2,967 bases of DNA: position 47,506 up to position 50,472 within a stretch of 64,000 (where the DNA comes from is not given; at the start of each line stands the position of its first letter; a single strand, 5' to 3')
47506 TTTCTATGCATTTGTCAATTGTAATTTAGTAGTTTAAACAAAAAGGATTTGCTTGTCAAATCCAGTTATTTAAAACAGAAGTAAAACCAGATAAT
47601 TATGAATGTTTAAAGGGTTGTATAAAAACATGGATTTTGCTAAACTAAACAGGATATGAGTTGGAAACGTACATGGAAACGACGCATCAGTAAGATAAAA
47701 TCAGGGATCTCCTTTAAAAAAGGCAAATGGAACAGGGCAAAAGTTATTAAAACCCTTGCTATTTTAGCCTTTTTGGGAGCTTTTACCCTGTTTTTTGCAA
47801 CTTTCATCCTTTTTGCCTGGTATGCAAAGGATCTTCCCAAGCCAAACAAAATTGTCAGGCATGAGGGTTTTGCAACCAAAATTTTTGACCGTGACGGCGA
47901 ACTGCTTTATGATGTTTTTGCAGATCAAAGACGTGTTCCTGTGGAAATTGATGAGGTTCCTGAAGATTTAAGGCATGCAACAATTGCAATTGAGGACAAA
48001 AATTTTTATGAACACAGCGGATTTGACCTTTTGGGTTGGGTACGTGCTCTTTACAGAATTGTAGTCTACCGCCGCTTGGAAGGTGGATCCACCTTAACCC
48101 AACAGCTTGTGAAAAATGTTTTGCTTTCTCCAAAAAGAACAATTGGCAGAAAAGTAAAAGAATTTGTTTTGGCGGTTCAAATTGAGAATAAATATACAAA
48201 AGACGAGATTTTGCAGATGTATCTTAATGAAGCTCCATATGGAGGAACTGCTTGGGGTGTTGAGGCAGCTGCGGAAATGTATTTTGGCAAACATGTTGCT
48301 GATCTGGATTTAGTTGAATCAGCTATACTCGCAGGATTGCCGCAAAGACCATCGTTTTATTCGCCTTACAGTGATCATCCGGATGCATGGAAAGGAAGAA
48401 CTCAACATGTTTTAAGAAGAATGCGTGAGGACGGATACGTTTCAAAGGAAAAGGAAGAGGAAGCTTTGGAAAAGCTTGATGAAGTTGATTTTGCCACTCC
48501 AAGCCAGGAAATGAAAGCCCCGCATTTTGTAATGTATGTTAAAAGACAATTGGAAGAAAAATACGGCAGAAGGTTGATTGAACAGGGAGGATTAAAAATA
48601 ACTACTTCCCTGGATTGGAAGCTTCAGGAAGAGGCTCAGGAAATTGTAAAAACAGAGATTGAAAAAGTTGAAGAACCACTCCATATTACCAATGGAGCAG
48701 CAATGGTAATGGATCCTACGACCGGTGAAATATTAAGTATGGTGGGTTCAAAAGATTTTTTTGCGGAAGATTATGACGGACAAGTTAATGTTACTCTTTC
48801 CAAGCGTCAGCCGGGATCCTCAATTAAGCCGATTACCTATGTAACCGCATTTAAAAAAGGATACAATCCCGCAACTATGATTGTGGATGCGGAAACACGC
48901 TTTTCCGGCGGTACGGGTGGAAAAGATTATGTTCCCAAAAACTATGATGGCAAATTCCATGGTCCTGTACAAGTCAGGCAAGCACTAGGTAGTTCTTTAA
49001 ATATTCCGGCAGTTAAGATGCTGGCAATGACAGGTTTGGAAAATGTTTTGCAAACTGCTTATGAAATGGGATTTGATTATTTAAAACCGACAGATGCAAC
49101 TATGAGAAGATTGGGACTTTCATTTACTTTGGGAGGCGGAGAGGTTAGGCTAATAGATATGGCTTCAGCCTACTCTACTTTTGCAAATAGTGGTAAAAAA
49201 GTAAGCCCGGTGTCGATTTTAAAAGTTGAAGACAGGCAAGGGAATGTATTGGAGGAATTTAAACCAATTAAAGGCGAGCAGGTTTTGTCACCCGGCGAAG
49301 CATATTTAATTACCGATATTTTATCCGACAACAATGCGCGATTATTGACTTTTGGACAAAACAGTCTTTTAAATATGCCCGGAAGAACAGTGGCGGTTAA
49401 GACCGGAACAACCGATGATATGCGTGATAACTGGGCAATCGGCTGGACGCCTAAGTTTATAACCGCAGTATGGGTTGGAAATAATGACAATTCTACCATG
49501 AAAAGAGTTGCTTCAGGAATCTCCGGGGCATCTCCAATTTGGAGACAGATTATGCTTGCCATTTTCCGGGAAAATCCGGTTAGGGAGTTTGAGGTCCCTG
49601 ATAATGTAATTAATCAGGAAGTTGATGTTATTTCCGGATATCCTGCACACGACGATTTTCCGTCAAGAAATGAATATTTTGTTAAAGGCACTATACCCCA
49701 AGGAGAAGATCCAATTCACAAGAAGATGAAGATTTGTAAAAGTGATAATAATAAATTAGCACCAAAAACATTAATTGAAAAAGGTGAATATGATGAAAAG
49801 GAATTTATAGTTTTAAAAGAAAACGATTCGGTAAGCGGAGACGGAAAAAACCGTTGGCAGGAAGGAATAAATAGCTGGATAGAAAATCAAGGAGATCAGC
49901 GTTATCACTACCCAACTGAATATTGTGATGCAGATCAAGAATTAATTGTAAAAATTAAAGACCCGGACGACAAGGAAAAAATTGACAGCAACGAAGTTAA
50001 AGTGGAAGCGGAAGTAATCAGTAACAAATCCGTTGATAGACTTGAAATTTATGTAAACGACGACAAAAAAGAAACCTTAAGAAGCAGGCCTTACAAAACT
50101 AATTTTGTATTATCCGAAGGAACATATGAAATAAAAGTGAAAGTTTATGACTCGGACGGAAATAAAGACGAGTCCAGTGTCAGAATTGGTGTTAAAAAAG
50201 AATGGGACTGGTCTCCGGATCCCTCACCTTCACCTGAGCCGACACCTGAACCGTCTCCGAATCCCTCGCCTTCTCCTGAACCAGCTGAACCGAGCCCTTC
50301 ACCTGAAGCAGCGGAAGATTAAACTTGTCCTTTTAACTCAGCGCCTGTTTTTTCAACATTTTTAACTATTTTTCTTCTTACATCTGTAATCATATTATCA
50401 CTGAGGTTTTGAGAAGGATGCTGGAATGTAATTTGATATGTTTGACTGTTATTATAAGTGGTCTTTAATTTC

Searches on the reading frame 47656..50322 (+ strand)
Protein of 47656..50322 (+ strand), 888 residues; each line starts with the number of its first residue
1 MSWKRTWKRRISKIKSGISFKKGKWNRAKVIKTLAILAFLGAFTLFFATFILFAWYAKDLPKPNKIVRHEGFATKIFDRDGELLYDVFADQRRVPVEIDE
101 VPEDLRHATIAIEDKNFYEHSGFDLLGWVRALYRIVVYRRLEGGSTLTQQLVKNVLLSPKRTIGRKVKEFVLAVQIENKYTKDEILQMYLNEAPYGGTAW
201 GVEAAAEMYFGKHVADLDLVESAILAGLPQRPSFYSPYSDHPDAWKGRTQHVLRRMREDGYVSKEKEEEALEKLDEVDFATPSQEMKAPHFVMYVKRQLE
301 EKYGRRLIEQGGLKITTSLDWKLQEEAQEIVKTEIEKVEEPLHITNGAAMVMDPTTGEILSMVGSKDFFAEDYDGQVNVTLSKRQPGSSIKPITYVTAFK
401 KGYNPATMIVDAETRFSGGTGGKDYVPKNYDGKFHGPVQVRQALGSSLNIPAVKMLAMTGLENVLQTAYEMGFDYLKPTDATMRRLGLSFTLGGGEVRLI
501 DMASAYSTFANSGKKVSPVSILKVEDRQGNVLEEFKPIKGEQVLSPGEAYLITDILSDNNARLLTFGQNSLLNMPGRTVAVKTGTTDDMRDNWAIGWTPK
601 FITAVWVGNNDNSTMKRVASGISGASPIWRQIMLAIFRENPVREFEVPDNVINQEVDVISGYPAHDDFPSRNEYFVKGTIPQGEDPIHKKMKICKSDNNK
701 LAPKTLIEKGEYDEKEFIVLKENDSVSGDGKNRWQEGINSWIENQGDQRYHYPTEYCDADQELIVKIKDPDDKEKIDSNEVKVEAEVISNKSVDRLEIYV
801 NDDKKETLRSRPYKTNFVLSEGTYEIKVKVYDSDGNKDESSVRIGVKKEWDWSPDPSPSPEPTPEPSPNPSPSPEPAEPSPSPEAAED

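Call 60: search_protein_families(library=pfam, proteins=[window:47656-50322:+])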
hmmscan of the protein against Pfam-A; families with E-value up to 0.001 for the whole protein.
window:47656-50322:+ (888 aa): 3 families
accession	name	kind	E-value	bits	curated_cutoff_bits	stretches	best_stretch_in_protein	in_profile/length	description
PF00912.28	Transgly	-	2.1e-61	206.9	27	1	83-256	4-177/178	Transglycosylase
PF00905.27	Transpeptidase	-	7.7e-27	94.7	22.1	1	347-633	1-298/299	Penicillin binding protein transpeptidase domain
PF17957.7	Big_7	-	9.2e-06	26.7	24.1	1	765-828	3-70/70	Bacterial Ig domain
